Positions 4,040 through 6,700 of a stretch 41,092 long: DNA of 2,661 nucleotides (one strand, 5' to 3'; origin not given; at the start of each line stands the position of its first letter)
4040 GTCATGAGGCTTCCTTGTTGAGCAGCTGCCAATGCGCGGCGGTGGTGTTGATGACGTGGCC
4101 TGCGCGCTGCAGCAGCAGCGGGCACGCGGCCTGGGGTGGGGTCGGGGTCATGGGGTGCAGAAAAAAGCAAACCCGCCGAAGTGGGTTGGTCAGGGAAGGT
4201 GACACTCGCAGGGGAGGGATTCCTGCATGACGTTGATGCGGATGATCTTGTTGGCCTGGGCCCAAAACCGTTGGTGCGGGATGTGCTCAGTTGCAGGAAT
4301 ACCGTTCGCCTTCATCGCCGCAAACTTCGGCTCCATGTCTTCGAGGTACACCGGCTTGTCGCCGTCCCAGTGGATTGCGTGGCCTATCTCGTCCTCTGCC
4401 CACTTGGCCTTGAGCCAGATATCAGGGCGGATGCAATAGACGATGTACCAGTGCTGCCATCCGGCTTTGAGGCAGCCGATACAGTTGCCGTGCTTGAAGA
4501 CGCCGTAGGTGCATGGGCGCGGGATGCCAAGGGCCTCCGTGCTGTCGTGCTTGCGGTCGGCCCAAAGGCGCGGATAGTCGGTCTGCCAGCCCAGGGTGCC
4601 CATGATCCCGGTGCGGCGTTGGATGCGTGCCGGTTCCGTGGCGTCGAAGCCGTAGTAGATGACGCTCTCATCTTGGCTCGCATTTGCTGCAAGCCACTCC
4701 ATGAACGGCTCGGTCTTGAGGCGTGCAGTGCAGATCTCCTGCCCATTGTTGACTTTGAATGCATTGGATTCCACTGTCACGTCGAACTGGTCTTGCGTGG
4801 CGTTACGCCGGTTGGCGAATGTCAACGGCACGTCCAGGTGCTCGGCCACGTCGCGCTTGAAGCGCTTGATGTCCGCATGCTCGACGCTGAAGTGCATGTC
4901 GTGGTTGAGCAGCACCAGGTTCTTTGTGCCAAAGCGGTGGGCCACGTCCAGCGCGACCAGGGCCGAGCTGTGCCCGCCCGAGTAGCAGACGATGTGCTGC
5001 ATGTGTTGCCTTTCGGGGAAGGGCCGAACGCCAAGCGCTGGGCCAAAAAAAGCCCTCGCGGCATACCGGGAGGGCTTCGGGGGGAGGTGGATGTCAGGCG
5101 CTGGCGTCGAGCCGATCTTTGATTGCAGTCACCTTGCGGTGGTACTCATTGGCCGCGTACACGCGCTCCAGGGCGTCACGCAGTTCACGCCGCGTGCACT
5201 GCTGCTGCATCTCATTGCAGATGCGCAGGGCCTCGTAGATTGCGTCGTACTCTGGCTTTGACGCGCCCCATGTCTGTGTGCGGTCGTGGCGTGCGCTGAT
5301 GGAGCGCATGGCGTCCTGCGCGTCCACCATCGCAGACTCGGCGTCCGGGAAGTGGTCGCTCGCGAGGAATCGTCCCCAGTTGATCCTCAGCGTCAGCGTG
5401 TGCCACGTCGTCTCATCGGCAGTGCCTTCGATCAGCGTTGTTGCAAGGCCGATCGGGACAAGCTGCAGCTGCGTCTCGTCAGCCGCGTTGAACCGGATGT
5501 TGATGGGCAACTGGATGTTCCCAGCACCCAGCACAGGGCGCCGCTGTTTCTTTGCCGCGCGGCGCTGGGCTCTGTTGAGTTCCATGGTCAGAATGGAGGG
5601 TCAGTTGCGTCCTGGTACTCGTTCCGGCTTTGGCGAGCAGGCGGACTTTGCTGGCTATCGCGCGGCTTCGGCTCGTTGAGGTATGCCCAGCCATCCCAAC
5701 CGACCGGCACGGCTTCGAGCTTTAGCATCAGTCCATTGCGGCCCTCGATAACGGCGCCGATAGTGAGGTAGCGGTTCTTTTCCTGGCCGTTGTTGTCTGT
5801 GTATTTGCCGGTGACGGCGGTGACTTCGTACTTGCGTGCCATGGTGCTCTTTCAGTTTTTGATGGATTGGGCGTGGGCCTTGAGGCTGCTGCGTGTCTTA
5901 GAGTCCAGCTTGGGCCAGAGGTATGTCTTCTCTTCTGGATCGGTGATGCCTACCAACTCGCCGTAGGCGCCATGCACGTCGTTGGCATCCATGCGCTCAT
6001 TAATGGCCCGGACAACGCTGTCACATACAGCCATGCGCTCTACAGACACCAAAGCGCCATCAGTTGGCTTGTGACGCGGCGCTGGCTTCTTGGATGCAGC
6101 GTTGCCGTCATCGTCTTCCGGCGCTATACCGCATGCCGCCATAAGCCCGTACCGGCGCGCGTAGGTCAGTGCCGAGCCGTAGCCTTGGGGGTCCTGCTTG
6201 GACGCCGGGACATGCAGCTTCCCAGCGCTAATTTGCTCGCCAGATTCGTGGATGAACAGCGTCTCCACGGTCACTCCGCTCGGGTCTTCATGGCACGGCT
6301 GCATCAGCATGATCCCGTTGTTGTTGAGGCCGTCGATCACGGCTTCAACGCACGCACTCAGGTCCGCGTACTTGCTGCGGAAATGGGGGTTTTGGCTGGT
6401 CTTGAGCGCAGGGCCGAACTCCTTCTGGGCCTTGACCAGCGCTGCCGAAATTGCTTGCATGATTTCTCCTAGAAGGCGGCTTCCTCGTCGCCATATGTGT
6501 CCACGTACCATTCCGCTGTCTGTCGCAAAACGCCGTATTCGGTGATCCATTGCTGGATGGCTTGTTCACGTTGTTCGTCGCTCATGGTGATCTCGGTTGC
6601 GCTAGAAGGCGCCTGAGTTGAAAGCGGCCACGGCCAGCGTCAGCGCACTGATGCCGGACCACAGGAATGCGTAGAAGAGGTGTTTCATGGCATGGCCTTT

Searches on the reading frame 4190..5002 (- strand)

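Call 71: search_protein_families(library=phrogs, proteins=[window:4190-5002:-], max_evalue=0.001)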
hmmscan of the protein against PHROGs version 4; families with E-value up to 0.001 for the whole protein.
window:4190-5002:- (270 aa): 1 family
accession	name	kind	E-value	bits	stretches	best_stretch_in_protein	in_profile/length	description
phrog_424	-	moron, auxiliary metabolic gene and host takeover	5.2e-22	79.5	1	1-217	161-379/460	phosphoadenosine phosphosulfate reductase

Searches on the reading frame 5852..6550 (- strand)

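Call 71: search_protein_families(library=phrogs, proteins=[window:5852-6550:-], max_evalue=0.001)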
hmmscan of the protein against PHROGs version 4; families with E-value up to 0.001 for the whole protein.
window:5852-6550:- (232 aa): 5 families
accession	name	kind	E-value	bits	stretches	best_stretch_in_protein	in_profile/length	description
phrog_2324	-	DNA, RNA and nucleotide metabolism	7.2e-43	147.4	1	31-161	8-139/193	Erf-like ssDNA annealing protein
phrog_155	-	DNA, RNA and nucleotide metabolism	4.1e-38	132.7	1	32-165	66-208/308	Erf-like ssDNA annealing protein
phrog_10003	-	other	1e-15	59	1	50-153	61-171/297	recombinase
phrog_34817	-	unknown function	2.7e-10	41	1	33-156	11-142/291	-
phrog_37640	-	unknown function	0.00026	22.1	1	93-150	2-60/169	-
